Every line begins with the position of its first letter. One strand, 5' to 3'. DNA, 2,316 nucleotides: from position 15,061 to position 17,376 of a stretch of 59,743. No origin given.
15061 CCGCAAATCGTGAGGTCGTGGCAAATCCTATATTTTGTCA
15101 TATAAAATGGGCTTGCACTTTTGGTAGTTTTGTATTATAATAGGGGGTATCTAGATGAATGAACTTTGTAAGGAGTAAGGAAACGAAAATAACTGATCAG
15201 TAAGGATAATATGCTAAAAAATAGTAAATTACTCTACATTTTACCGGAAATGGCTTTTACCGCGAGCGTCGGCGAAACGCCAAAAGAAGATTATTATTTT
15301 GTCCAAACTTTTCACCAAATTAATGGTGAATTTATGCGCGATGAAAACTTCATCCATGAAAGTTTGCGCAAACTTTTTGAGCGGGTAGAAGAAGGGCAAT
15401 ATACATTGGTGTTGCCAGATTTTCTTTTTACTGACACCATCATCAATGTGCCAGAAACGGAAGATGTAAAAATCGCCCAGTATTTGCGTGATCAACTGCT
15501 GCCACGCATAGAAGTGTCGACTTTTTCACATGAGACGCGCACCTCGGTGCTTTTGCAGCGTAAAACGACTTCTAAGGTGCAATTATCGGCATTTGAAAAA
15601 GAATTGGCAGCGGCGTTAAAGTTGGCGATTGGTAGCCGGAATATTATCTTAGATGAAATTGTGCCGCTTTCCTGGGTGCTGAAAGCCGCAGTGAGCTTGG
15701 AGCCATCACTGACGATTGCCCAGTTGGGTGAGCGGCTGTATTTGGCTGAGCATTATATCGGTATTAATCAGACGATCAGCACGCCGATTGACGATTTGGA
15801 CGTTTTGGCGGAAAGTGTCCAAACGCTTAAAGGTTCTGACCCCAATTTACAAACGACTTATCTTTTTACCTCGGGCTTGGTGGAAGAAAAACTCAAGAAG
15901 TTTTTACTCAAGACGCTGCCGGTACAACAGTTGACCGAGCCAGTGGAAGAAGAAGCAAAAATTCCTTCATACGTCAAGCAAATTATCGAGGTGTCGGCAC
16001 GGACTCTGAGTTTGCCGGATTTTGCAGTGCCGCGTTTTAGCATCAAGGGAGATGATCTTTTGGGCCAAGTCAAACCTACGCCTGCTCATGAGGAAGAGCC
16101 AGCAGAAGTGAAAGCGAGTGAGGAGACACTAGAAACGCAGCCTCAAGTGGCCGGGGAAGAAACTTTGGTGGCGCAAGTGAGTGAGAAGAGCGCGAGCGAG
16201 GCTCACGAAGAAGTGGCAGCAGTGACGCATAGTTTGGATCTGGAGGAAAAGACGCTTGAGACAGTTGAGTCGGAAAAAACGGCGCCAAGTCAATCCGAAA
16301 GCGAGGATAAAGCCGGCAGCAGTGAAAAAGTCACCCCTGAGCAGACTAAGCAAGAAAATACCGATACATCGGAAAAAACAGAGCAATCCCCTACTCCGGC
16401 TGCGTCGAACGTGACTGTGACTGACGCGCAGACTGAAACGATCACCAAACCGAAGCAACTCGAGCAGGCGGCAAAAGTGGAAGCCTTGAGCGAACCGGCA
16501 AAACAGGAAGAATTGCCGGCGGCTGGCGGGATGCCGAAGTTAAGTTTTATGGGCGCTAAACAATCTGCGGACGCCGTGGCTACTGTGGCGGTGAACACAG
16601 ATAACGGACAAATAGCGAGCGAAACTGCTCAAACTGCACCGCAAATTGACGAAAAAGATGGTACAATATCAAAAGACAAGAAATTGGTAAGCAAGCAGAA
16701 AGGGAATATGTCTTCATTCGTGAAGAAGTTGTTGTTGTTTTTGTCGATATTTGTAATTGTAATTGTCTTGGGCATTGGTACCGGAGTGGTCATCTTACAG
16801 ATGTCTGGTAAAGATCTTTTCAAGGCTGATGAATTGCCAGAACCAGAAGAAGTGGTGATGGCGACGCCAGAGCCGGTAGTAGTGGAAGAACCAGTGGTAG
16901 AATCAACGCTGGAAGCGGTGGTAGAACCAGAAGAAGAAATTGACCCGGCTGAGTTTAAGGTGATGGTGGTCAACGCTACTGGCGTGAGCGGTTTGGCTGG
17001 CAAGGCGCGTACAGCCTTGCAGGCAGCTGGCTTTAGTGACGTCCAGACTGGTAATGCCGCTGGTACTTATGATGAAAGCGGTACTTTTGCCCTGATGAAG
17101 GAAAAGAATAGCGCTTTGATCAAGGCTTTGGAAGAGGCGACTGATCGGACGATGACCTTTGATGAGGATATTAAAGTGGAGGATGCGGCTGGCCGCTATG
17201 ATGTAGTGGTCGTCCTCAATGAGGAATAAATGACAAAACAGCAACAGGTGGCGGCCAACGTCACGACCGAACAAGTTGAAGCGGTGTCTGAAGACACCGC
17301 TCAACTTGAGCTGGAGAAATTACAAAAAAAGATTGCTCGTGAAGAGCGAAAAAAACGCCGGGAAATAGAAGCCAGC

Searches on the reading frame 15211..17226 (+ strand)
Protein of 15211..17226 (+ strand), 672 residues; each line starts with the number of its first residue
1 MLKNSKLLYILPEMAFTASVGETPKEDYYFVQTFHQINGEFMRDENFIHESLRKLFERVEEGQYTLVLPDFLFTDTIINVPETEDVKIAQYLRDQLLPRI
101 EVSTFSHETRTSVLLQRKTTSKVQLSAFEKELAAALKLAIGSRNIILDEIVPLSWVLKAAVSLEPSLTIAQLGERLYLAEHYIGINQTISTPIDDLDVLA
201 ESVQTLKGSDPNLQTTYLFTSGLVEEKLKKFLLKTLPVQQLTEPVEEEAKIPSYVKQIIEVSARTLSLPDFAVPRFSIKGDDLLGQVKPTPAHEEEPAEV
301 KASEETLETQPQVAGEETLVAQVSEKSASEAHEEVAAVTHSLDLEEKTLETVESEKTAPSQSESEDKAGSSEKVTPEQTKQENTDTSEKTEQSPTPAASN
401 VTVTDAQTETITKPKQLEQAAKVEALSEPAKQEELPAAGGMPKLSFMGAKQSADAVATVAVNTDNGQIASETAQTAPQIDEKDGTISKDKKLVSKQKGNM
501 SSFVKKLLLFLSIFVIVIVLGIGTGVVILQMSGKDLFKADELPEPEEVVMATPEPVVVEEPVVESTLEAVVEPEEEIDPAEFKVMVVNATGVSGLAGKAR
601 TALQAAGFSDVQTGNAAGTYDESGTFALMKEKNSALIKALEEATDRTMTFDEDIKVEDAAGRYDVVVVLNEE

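Call 65: find_related_loci(query=window:15211-17226:+, collection=genome_contigs, flank=1000)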
Query window:15211-17226:+ (672 aa) in genome_contigs; peptide patterns used: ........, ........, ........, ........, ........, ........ (x = any residue, [..] = any of these).
104 stretches matched a pattern; 5 encode a relative of the query (tblastn E <= 1e-3); 5 distinct loci.
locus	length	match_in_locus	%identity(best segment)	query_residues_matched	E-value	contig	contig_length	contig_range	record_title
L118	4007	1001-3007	60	1-672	0e+0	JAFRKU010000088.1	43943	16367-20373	Bacterium isolate RGIG2560 Goat_Jejunum.Co__c1059479, whole genome shotgun sequence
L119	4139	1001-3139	51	1-672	0e+0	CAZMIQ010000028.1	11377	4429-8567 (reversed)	MAG TPA_asm: uncultured Pseudomonadales bacterium isolate SRP241326_co1_242 genome assembly, contig: NODE_7663_length_11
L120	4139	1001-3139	49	1-672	0e+0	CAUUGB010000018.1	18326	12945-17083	MAG TPA_asm: uncultured bacterium isolate ERR10228863_bin.19_MetaWRAP_v1.3_MAG genome assembly, contig: ERZ21659590.3572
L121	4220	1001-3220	61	1-672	0e+0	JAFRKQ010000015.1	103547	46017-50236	Bacterium isolate RGIG2556 Goat_Jejunum.Co__c477969, whole genome shotgun sequence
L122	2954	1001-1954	84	1-311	4e-169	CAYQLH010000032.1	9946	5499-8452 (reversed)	MAG TPA_asm: uncultured Pseudomonadales bacterium isolate SRP278969_co1_166 genome assembly, contig: NODE_10124_length_9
